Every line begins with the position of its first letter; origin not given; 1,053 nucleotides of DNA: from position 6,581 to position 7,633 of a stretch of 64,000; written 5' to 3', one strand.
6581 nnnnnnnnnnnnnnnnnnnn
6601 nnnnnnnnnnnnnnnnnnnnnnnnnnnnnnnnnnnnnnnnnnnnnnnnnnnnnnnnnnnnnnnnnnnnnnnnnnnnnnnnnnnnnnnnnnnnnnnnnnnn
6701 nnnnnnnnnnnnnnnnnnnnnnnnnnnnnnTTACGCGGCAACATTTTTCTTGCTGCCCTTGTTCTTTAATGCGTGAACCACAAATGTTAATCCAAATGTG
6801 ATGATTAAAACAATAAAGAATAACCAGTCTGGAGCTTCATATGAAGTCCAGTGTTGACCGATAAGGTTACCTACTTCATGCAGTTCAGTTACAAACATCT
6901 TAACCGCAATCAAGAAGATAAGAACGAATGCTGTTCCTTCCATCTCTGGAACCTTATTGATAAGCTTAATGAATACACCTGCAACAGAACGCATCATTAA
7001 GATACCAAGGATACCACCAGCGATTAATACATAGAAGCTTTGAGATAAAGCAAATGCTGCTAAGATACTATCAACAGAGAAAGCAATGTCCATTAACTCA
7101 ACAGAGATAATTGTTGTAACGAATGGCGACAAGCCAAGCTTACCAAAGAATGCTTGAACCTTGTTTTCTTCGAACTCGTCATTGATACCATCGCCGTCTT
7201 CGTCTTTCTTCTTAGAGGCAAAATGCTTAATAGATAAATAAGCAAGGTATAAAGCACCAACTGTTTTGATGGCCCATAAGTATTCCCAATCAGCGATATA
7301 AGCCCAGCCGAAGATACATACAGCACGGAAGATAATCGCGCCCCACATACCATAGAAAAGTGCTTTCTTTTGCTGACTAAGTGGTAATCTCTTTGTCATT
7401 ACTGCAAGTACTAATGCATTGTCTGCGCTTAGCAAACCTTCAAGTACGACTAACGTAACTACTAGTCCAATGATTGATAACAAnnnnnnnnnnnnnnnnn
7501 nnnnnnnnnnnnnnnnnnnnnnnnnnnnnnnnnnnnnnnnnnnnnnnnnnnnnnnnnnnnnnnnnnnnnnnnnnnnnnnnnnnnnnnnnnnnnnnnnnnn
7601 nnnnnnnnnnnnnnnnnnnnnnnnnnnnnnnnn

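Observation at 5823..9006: Phage-encoded Ter cluster: TerY-like vWA + TerC + two TerD paralogues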

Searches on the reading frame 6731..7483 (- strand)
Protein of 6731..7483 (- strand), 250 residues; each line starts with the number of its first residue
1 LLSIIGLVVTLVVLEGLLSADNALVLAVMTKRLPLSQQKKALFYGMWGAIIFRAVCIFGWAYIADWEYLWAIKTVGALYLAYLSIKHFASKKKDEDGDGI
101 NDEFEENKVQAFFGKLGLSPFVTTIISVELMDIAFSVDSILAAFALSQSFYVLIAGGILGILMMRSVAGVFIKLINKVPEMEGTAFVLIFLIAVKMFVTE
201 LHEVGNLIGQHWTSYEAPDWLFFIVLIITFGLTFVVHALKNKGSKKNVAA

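Call 3: search_protein_families(library=pfam, proteins=[window:6731-7483:-], max_evalue=0.01)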
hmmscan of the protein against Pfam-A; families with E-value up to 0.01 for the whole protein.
window:6731-7483:- (250 aa): 2 families
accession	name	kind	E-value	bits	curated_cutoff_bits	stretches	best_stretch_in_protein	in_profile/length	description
PF03741.22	TerC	-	3.6e-48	164.1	27.8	1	10-199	2-177/178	Integral membrane protein TerC family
PF04332.21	DUF475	-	0.00026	21.4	27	1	100-208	160-270/293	Protein of unknown function (DUF475)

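Call 12: search_protein_families(library=padloc, proteins=[window:6731-7483:-], max_evalue=0.001)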
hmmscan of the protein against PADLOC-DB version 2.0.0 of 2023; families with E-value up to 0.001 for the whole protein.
window:6731-7483:- (250 aa): 0 families

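Call 13: search_protein_families(library=phrogs, proteins=[window:6731-7483:-], max_evalue=0.00001)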
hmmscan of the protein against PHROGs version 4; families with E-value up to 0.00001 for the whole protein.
window:6731-7483:- (250 aa): 1 family
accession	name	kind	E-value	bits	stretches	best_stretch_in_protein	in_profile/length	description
phrog_7180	-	moron, auxiliary metabolic gene and host takeover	7.8e-48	164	1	5-242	19-236/242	membrane protein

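Call 18: search_dna_similar(query=window:6731-7483:-, collection=phages, mode=protein, max_rows=40)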
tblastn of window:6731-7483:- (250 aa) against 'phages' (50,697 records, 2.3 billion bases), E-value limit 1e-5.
Records with a match: 21; places in all: 24; records where one place covers at least 80% of the query: 14.
Best place of each record, by identity: <60% 21.
By first word of the organism name: Bacillus 8; Listeria 4; Lysinibacillus 2; Acinetobacter 2; Salmonella 2; Staphylococcus 1; Bacteriophage 1; Aeromonas 1.
By host as written in the record: Listeria monocytogenes 4; - 3; Bacillus cereus BGSC 6E1 2; Bacillus cereus 2; Lysinibacillus fusiformis 2; Bacillus cereus HER1399 2; Bacillus thuringiensis kurstaki 1; Bacillus sp. S4 1; and 4 more.
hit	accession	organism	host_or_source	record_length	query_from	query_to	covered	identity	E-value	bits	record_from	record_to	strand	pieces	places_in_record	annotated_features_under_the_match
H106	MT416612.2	Bacillus phage YungSlug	Bacillus thuringiensis kurstaki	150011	20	241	89%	48.0%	5e-47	172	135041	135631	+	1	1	membrane protein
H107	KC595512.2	Bacillus phage JL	Bacillus cereus BGSC 6E1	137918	20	247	91%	46.1%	3e-43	161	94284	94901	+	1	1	YkoY family integral membrane protein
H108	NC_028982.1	Bacillus phage JL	Bacillus cereus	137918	20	247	91%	46.1%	3e-43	161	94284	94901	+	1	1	membrane protein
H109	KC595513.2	Bacillus phage Shanette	Bacillus cereus BGSC 6E1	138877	20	247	91%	46.1%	3e-43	161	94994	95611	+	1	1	tellurium resistance protein TerC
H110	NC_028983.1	Bacillus phage Shanette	Bacillus cereus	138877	20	247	91%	46.1%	3e-43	161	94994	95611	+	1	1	membrane protein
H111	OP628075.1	Lysinibacillus phage vB_LfM_LysYB1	Lysinibacillus fusiformis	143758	21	244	90%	46.5%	2e-47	173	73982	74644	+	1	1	hypothetical protein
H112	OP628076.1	Lysinibacillus phage vB_LfM_LysYB2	Lysinibacillus fusiformis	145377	21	244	90%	46.5%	2e-47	173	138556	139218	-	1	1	hypothetical protein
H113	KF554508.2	Bacillus phage CP-51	Bacillus cereus HER1399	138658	20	247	91%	45.2%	6e-42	157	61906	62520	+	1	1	putative resistance protein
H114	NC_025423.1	Bacillus phage CP-51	Bacillus cereus HER1399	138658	20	247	91%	45.2%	6e-42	157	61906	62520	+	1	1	membrane protein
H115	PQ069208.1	Bacillus phage S4-1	Bacillus sp. S4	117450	20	246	91%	45.0%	9e-42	157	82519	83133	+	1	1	record has no annotation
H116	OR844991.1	Staphylococcus phage SA 1306 Kay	Staphylococcus aureus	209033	20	246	91%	35.2%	2e-30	124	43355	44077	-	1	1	record has no annotation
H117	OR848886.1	Listeria phage LM 4-14-1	Listeria monocytogenes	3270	20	201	73%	37.4%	3e-26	112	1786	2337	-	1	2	record has no annotation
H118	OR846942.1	Listeria phage LM 4-11-1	Listeria monocytogenes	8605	20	201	73%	37.4%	3e-26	112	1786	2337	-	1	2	record has no annotation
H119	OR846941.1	Listeria phage LM 4-11-1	Listeria monocytogenes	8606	20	201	73%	36.9%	5e-26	111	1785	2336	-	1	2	record has no annotation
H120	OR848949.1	Listeria phage LM 4-14-1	Listeria monocytogenes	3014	20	201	73%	35.4%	4e-26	167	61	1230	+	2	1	record has no annotation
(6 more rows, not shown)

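Call 34: find_homologous_proteins(query=window:6731-7483:-, max_evalue=1e-15)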
Query window:6731-7483:- (250 aa): 6515 proteins with E <= 1e-15 among 8000 candidates; the best 120 are listed.
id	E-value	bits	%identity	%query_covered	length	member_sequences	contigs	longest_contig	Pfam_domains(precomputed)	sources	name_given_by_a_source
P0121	4.5e-154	529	99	100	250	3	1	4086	PF03741.23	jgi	jgi:YkoY family integral membrane protein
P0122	3.3e-130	451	86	100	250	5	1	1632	PF03741.23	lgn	-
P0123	6.6e-127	440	83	100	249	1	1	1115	PF03741.23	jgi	jgi:YkoY family integral membrane protein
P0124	1.6e-110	387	74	99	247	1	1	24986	PF04332.22,PF03741.23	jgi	jgi:YkoY family integral membrane protein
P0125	1.2e-106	374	79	89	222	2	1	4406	PF03741.23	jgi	jgi:YkoY family integral membrane protein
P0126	1.4e-102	361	70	100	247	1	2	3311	PF04332.22,PF03741.23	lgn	-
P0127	2.5e-102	360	69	99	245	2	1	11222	PF04332.22,PF03741.23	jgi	jgi:YkoY family integral membrane protein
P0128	4.2e-99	349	67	100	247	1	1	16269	PF04332.22,PF03741.23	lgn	-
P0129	8.7e-98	345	68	99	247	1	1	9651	PF04332.22,PF03741.23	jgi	jgi:YkoY family integral membrane protein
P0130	6.6e-71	257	55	99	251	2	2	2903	PF03741.23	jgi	-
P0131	4.3e-67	244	55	100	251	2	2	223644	PF03741.23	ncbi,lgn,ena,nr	ncbi:TerC family protein [Bacillus stercoris]|nr:TerC family protein [Bacillus stercoris]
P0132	1.1e-66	243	55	98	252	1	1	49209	PF03741.23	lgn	-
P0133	2.2e-66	242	53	100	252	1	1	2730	PF03741.23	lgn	-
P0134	7.5e-66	240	51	99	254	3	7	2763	PF03741.23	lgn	-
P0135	8.0e-66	240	54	99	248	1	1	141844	PF03741.23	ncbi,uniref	ncbi:hypothetical protein V7128_01690 [Neobacillus vireti]|uniref:TerC family protein n=1 Tax=Neobac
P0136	3.8e-65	238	55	97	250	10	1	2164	PF03741.23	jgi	-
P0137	4.7e-65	238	54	100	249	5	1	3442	PF03741.23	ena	-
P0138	1.2e-64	236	54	100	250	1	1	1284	PF03741.23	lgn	-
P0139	2.0e-64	236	53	97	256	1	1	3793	PF03741.23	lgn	-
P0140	2.1e-64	236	51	97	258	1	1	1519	PF03741.23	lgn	-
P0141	3.3e-64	235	53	97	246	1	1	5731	PF03741.23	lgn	-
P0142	3.7e-64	235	54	97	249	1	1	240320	PF03741.23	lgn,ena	-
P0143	6.9e-64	234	50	96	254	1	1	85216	PF03741.23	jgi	jgi:YkoY family integral membrane protein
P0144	9.9e-64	233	51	100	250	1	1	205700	PF03741.23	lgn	-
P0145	1.6e-63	233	54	94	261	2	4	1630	PF03741.23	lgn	-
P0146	1.8e-63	233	52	100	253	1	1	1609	PF03741.23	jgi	jgi:YkoY family integral membrane protein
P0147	2.9e-63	232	53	98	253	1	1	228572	PF03741.23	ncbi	-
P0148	3.3e-63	232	50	99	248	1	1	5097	PF03741.23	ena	-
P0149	6.2e-63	231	53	97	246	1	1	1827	PF03741.23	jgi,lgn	jgi:YkoY family integral membrane protein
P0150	4.7e-62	228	51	100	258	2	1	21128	PF03741.23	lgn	-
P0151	1.6e-60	223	51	96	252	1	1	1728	PF03741.23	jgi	jgi:YkoY family integral membrane protein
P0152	4.8e-60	221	50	97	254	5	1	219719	PF03741.23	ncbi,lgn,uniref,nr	ncbi:TerC family protein [Bacillus subtilis]|uniref:TerC family protein n=1 Tax=Bacillus subtilis Ta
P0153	4.1e-59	218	50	95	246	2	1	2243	PF03741.23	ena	-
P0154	3.1e-58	215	50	90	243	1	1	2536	PF04332.22,PF03741.23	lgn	-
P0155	3.3e-58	215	49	97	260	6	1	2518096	PF03741.23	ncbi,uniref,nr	ncbi:TerC family protein [Priestia megaterium]|uniref:TerC family protein n=1 Tax=Priestia megateriu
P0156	7.7e-58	214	50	96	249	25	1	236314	PF03741.23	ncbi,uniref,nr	ncbi:hypothetical protein [Bacillus sp. SRB3LM]|uniref:TerC family protein n=1 Tax=Bacillus sp. SRB3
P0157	1.1e-57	214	52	96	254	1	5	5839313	PF03741.23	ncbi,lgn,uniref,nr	ncbi:TerC family protein [Neobacillus mesonae]|uniref:DUF475 domain-containing protein n=1 Tax=Neoba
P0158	3.6e-57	212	49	98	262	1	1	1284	PF04332.22,PF03741.23,PF07690.22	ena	-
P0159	3.8e-57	212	51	97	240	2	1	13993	PF03741.23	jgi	-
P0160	4.2e-57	212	49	98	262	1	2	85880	PF04332.22,PF03741.23,PF07690.22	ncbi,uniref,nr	ncbi:hypothetical protein COF51_17300 [Bacillus pseudomycoides]|uniref:TerC family protein n=1 Tax=B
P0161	5.2e-57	211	49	98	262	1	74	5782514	PF04332.22,PF03741.23,PF07690.22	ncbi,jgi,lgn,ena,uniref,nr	ncbi:DUF475 domain-containing protein [Bacillus pseudomycoides]|uniref:DUF475 domain-containing prot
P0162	5.4e-57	211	50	98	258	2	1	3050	PF03741.23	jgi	jgi:YkoY family integral membrane protein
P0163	6.3e-57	211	49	98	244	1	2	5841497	PF04332.22,PF03741.23,PF07690.22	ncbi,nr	ncbi:Uncharacterized membrane protein yceF [Bacillus pseudomycoides]|nr:Uncharacterized membrane pro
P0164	6.8e-57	211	50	98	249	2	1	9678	PF03741.23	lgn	-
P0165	8.4e-57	211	49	98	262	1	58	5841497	PF04332.22,PF03741.23,PF07690.22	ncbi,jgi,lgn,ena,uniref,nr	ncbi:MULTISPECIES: TerC family protein [Bacillus]|uniref:DUF475 domain-containing protein n=1 Tax=Ba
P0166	8.7e-57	211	50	95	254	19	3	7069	PF03741.23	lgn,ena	-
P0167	8.9e-57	211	50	97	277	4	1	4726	PF03741.23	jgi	jgi:YkoY family integral membrane protein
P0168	9.8e-57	210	51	98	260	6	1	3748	PF03741.23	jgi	jgi:YkoY family integral membrane protein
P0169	1.2e-56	210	51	96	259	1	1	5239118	PF03741.23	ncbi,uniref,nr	ncbi:TerC family protein [Bacillus sp. BRMEA1]|uniref:TerC family protein n=1 Tax=Neobacillus endoph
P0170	1.3e-56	210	49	98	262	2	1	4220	PF04332.22,PF03741.23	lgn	-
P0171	1.4e-56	210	52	97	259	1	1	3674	PF03741.23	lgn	-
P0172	1.5e-56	210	49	98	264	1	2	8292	PF04332.22,PF03741.23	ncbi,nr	ncbi:hypothetical protein COD67_21630 [Bacillus cereus]|nr:hypothetical protein COI89_21735 [Bacillu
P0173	1.5e-56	210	49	98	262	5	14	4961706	PF04332.22,PF03741.23,PF07690.22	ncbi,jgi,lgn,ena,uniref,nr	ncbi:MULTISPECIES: TerC family protein [Bacillus]|uniref:DUF475 domain-containing protein n=1 Tax=Ba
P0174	1.8e-56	210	48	98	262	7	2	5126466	PF04332.22,PF03741.23,PF07690.22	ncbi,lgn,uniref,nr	ncbi:hypothetical protein CN354_04055 [Bacillus cereus]|uniref:TerC family protein n=1 Tax=Bacillus 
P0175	2.0e-56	209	51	95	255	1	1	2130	PF03741.23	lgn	-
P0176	2.6e-56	209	52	97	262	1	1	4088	PF03741.23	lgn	-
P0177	2.7e-56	209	51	98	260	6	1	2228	PF03741.23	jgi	jgi:YkoY family integral membrane protein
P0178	2.8e-56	209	50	97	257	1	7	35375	PF03741.23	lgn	-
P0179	3.0e-56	209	52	98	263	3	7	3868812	PF03741.23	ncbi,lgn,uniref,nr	ncbi:TerC family protein [Pseudobacillus badius]|uniref:TerC family protein n=1 Tax=Bacillus badius 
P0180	3.5e-56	209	50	97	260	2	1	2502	PF03741.23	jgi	jgi:YkoY family integral membrane protein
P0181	4.1e-56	208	49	98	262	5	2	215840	PF04332.22,PF03741.23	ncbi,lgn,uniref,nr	ncbi:hypothetical protein BACCIP111899_01455 [Bacillus rhizoplanae]|uniref:TerC family protein n=1 T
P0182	4.4e-56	208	49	97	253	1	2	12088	PF03741.23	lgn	-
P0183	4.4e-56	208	49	98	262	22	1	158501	PF04332.22,PF03741.23,PF07690.22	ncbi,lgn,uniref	ncbi:TerC family protein [Bacillus sp. CGMCC 1.60114]|uniref:TerC family protein n=1 Tax=unclassifie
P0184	4.7e-56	208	52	95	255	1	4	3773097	PF03741.23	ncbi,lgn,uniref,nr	ncbi:TerC family protein [Neobacillus pocheonensis]|uniref:TerC family protein n=1 Tax=Neobacillus p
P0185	5.5e-56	208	52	97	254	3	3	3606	PF03741.23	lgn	-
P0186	6.5e-56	208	52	95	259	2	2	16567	PF03741.23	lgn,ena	-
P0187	6.8e-56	208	49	98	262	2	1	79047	PF04332.22,PF03741.23,PF07690.22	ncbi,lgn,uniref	ncbi:TerC family protein [Bacillus cereus]|uniref:TerC family protein n=1 Tax=Bacillus cereus TaxID=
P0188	7.0e-56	208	53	97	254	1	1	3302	PF03741.23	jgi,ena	-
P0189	7.3e-56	208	50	95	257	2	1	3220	PF03741.23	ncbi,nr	ncbi:MAG: TerC family protein [Bacillota bacterium]|nr:TerC family protein [Bacillota bacterium]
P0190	7.3e-56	208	51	95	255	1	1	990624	PF03741.23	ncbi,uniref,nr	ncbi:TerC family protein [Neobacillus ginsengisoli]|uniref:YkoY family integral membrane protein n=1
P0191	7.5e-56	208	51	97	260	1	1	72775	PF03741.23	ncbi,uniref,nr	ncbi:TerC family protein [Neobacillus muris]|uniref:TerC family protein n=1 Tax=Neobacillus muris Ta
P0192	8.3e-56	207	49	98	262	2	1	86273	PF04332.22,PF03741.23,PF07690.22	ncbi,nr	ncbi:hypothetical protein CON64_14835 [Bacillus pseudomycoides]|nr:hypothetical protein CON64_14835 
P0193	9.0e-56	207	50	97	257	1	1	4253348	PF04332.22,PF03741.23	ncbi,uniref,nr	ncbi:DUF475 domain-containing protein [Bacillus sp. FJAT-42376]|uniref:TerC family protein n=1 Tax=B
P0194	1.1e-55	207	49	98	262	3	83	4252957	PF04332.22,PF03741.23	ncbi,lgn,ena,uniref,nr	ncbi:TerC family protein [Bacillus cytotoxicus]|uniref:Integral membrane protein TerC n=2 Tax=Bacill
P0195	1.2e-55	207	54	95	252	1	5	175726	PF03741.23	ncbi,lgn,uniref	ncbi:TerC family protein [Neobacillus sp. LXY-4]|uniref:TerC family protein n=1 Tax=Neobacillus sp. 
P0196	1.4e-55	207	51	98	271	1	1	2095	PF03741.23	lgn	-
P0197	1.5e-55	207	49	95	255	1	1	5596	PF03741.23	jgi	jgi:YkoY family integral membrane protein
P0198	1.6e-55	207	52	97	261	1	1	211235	PF03741.23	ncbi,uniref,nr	ncbi:TerC family protein [Bacillus sp. T33-2]|uniref:TerC family protein n=1 Tax=Bacillus sp. T33-2 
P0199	1.7e-55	206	49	98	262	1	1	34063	PF04332.22,PF03741.23,PF07690.22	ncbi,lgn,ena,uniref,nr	ncbi:hypothetical protein COI93_12145 [Bacillus cereus]|uniref:DUF475 domain-containing protein n=1 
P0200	1.8e-55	206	48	98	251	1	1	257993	PF04332.22,PF03741.23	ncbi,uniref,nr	ncbi:TerC family protein [Saccharibacillus alkalitolerans]|uniref:TerC family protein n=1 Tax=Saccha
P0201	1.8e-55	206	48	97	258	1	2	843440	PF04332.22,PF03741.23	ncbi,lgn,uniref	ncbi:TerC family protein [Metabacillus sp. 84]|uniref:TerC family protein n=1 Tax=unclassified Metab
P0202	1.8e-55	206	47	100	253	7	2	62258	PF03741.23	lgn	-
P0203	1.8e-55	206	50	97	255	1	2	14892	PF03741.23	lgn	-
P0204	2.0e-55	206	48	95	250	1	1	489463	PF04332.22,PF03741.23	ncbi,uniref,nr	ncbi:DUF475 domain-containing protein [Saccharibacillus sp. CPCC 101409]|uniref:DUF475 domain-contai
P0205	2.0e-55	206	51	95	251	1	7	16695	PF04332.22,PF03741.23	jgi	-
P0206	2.0e-55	206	51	95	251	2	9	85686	PF04332.22,PF03741.23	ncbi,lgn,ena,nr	ncbi:MAG TPA: hypothetical protein VNS08_08610 [Ureibacillus sp.]|nr:hypothetical protein [Ureibacil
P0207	2.1e-55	206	51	97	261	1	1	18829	PF03741.23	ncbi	-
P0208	2.1e-55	206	50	97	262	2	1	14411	PF03741.23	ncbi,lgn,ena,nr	ncbi:MAG TPA: hypothetical protein DCR24_07990 [Bacillus bacterium]|nr:hypothetical protein [Bacillu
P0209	2.4e-55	206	51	95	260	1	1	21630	PF04332.22,PF03741.23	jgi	-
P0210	2.4e-55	206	51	97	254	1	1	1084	PF03741.23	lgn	-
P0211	2.4e-55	206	51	94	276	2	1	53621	PF03741.23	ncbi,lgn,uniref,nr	ncbi:TerC family protein [Aneurinibacillus migulanus]|uniref:TerC family protein n=1 Tax=Aneurinibac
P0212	2.7e-55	206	49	97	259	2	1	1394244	PF04332.22,PF03741.23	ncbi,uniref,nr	ncbi:TerC family protein [Metabacillus sp. GX 13764]|uniref:TerC family protein n=1 Tax=Metabacillus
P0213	3.0e-55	206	51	97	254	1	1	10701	PF03741.23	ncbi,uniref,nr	ncbi:TerC family protein [Bacillus sp. DNRA2]|uniref:TerC family protein n=1 Tax=Bacillus sp. DNRA2 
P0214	3.0e-55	206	48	97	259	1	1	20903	PF03741.23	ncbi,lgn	ncbi:MAG: TerC family protein [Bacillus sp. (in: firmicutes)]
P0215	3.4e-55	205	50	95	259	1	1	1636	PF03741.23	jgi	jgi:YkoY family integral membrane protein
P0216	3.5e-55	205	51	97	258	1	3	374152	PF03741.23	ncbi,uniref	ncbi:TerC family protein [Niallia sp. 01092]|uniref:TerC family protein n=1 Tax=unclassified Niallia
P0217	3.6e-55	205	51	97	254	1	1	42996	PF03741.23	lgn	-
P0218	3.8e-55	205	52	97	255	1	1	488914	PF03741.23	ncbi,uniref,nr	ncbi:TerC family protein [Neobacillus terrae]|uniref:TerC family protein n=1 Tax=Neobacillus terrae 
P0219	3.8e-55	205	50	95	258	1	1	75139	PF03741.23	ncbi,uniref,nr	ncbi:TerC family protein [Neobacillus dielmonensis]|uniref:TerC family protein n=1 Tax=Neobacillus d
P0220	4.4e-55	205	51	96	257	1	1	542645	PF03741.23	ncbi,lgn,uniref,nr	ncbi:TerC family protein [Neobacillus mesonae]|uniref:TerC family protein n=1 Tax=Neobacillus mesona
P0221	4.7e-55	205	51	98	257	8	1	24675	PF03741.23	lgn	-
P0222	4.9e-55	205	50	97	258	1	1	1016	PF03741.23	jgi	jgi:YkoY family integral membrane protein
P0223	5.3e-55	205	51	98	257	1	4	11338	PF04332.22,PF03741.23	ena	-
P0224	6.7e-55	204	46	97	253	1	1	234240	PF03741.23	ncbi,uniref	ncbi:hypothetical protein ABWK22_02290 [Gottfriedia acidiceleris]|uniref:TerC family protein n=1 Tax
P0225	7.5e-55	204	48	98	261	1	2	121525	PF04332.22,PF03741.23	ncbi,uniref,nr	ncbi:TerC family protein [Bacillus sp. Xin]|uniref:TerC family protein n=1 Tax=unclassified Bacillus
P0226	8.5e-55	204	49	97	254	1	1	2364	PF03741.23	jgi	jgi:YkoY family integral membrane protein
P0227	8.6e-55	204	49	94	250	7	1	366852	PF04332.22,PF03741.23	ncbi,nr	ncbi:hypothetical protein B9G55_22140 [Saccharibacillus sp. O16]|nr:hypothetical protein B9G55_22140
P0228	8.7e-55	204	51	95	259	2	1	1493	PF03741.23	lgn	-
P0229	8.8e-55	204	49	92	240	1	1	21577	PF04332.22,PF03741.23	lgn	-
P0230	8.9e-55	204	52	97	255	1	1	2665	PF03741.23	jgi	jgi:YkoY family integral membrane protein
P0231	9.3e-55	204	49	94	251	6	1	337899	PF04332.22,PF03741.23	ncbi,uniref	ncbi:TerC family protein [Saccharibacillus deserti]|uniref:TerC family protein n=1 Tax=Saccharibacil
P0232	1.0e-54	204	51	96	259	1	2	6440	PF03741.23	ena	-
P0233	1.1e-54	204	49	97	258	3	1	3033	PF03741.23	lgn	-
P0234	1.1e-54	204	51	97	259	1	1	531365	PF03741.23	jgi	jgi:YkoY family integral membrane protein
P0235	1.1e-54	204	51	97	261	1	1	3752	PF03741.23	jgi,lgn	jgi:YkoY family integral membrane protein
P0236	1.1e-54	204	50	95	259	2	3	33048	PF03741.23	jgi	jgi:YkoY family integral membrane protein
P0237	1.2e-54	204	52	97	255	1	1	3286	PF03741.23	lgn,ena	-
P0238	1.3e-54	204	52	97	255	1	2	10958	PF03741.23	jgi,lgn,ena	-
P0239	1.3e-54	204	51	95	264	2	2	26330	PF03741.23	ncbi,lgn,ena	-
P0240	1.3e-54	204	50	97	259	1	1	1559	PF03741.23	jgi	jgi:YkoY family integral membrane protein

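Call 36: find_encoding_contigs(protein=P0152, flank=8000, max_places=2)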
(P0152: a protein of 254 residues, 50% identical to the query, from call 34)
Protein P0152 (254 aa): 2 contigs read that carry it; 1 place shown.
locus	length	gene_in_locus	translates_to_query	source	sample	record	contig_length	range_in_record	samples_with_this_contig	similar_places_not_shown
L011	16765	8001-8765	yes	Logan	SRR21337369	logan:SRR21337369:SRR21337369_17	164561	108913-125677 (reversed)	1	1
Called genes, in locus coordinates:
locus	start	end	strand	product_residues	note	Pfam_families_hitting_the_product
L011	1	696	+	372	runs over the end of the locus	-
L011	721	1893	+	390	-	PF13481:AAA_25, PF03796:DnaB_C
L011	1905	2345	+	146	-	-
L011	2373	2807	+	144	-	PF09424:YqeY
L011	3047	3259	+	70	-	-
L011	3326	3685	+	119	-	-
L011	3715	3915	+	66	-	-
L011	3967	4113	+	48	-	-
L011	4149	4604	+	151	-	-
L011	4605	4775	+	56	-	-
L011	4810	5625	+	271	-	PF14572:Pribosyl_synth (weak)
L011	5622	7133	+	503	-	PF18127:NAMPT_N, PF04095:NAPRTase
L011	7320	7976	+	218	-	PF02342:TerD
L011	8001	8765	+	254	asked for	PF03741:TerC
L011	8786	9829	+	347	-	PF02272:DHHA1 (weak)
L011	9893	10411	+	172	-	-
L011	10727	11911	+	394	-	PF01773:Nucleos_tra2_N, PF07670:Gate (weak), PF07662:Nucleos_tra2_C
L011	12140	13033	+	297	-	PF00082:Peptidase_S8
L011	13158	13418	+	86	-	-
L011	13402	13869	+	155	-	-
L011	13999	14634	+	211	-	PF07750:GcrA (faint), PF08281:Sigma70_r4_2 (faint), PF01047:MarR (faint)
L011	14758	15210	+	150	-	PF02334:RTP, PF03551:PadR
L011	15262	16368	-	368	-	PF02899:Phage_int_SAM_1 (faint), PF00589:Phage_integrase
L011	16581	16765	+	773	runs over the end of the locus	PF00317:Ribonuc_red_lgN, PF02867:Ribonuc_red_lgC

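Call 37: find_encoding_contigs(protein=P0156, flank=8000, max_places=2)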
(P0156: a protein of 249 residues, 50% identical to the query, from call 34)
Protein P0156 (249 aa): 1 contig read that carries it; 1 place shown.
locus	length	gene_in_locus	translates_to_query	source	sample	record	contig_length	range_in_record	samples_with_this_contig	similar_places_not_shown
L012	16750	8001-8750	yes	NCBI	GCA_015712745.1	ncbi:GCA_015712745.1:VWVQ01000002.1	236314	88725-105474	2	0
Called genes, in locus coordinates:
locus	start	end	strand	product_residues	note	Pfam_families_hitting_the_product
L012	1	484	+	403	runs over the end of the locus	PF13481:AAA_25, PF03796:DnaB_C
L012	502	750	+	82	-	-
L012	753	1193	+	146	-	-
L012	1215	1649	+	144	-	PF09424:YqeY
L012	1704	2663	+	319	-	-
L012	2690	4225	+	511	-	PF18127:NAMPT_N, PF04095:NAPRTase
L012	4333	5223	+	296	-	PF01541:GIY-YIG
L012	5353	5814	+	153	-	-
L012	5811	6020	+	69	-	-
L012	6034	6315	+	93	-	-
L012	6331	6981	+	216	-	PF02342:TerD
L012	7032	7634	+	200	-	PF02342:TerD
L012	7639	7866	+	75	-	-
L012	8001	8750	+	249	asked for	PF03741:TerC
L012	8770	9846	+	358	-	-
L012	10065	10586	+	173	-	-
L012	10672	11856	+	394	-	PF01773:Nucleos_tra2_N, PF07670:Gate, PF07662:Nucleos_tra2_C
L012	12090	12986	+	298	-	PF00082:Peptidase_S8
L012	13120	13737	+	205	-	PF08281:Sigma70_r4_2 (faint)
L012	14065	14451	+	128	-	PF02334:RTP, PF03551:PadR, PF13601:HTH_34 (faint)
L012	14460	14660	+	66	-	-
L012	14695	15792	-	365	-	PF02899:Phage_int_SAM_1 (faint), PF00589:Phage_integrase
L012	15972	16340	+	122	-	PF07972:Flavodoxin_NdrI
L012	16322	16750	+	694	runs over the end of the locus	PF08343:RNR_N, PF00317:Ribonuc_red_lgN, PF02867:Ribonuc_red_lgC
